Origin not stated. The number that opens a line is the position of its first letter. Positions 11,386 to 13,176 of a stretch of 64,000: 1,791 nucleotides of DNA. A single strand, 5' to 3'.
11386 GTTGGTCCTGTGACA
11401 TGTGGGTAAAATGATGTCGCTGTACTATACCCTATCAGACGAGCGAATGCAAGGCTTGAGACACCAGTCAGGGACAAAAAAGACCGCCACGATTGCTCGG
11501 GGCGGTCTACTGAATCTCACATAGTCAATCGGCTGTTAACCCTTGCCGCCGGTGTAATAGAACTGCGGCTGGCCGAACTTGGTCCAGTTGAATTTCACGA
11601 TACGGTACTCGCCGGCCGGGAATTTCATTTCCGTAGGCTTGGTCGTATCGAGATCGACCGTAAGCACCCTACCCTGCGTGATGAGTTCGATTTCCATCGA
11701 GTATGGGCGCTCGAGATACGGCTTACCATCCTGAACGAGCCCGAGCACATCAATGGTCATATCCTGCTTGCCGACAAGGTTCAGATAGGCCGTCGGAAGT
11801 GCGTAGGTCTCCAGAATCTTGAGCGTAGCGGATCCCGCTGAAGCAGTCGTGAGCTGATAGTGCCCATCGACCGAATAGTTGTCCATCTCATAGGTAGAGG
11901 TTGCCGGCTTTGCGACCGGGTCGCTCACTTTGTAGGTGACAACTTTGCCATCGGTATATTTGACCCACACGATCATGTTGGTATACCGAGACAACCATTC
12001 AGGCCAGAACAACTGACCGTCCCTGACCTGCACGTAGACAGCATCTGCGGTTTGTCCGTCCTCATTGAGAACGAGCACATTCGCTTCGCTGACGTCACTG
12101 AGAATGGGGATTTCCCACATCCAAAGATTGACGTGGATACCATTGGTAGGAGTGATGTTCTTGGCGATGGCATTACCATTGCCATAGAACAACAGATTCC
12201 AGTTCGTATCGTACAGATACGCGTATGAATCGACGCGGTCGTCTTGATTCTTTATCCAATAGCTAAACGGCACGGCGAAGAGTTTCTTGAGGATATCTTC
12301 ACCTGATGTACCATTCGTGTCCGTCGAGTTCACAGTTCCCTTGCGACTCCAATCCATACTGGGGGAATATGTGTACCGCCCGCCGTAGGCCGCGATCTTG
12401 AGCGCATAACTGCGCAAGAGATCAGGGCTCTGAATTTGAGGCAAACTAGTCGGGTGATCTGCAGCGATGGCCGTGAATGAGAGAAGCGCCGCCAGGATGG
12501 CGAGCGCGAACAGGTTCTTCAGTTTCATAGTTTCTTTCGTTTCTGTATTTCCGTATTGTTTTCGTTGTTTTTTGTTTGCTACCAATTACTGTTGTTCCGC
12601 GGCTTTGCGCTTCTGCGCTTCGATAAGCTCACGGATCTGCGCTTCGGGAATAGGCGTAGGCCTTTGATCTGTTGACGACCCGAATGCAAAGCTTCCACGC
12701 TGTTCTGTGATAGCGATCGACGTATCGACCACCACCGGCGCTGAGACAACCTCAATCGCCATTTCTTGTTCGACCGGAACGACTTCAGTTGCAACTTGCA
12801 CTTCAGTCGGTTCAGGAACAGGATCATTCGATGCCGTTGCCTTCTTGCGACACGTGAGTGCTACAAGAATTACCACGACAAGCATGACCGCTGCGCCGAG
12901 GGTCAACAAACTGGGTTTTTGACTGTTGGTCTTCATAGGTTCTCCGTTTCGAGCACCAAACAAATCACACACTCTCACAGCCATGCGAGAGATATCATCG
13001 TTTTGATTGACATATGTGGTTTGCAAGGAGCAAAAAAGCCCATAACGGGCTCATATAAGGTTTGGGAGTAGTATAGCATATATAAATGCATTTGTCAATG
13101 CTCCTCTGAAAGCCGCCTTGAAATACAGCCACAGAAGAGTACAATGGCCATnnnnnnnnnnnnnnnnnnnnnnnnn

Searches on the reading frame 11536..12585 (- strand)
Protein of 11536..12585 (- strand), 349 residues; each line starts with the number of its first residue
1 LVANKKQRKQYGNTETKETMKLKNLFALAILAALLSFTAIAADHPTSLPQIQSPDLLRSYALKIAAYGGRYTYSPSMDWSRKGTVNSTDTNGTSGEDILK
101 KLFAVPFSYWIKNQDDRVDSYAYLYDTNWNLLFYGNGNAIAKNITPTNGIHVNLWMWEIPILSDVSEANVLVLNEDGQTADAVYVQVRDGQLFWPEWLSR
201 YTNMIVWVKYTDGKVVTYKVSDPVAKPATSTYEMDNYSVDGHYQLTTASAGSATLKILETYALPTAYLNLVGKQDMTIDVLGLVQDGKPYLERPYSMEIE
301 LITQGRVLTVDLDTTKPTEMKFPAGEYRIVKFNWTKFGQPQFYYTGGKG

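Call 44: search_protein_families(library=pfam, proteins=[window:11536-12585:-], max_evalue=0.001)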
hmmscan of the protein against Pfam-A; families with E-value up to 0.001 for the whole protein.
window:11536-12585:- (349 aa): 0 families

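Call 84: search_protein_families(library=pfam, proteins=[window:11536-12585:-], max_evalue=0.5)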
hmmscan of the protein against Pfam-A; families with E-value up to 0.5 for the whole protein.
window:11536-12585:- (349 aa): 1 family
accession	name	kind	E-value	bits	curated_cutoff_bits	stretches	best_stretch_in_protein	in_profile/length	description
PF01565.28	FAD_binding_4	-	0.24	11.5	26.4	1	112-202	8-97/139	FAD binding domain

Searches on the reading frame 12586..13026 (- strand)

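Call 84: search_protein_families(library=pfam, proteins=[window:12586-13026:-], max_evalue=0.5)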
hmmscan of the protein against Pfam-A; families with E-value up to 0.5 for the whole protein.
window:12586-13026:- (146 aa): 1 family
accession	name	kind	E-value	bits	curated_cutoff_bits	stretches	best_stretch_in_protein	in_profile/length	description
PF11837.13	INV_N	-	0.02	15.8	27.8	1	33-89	17-72/109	Beta-fructofuranosidase, N-terminal domain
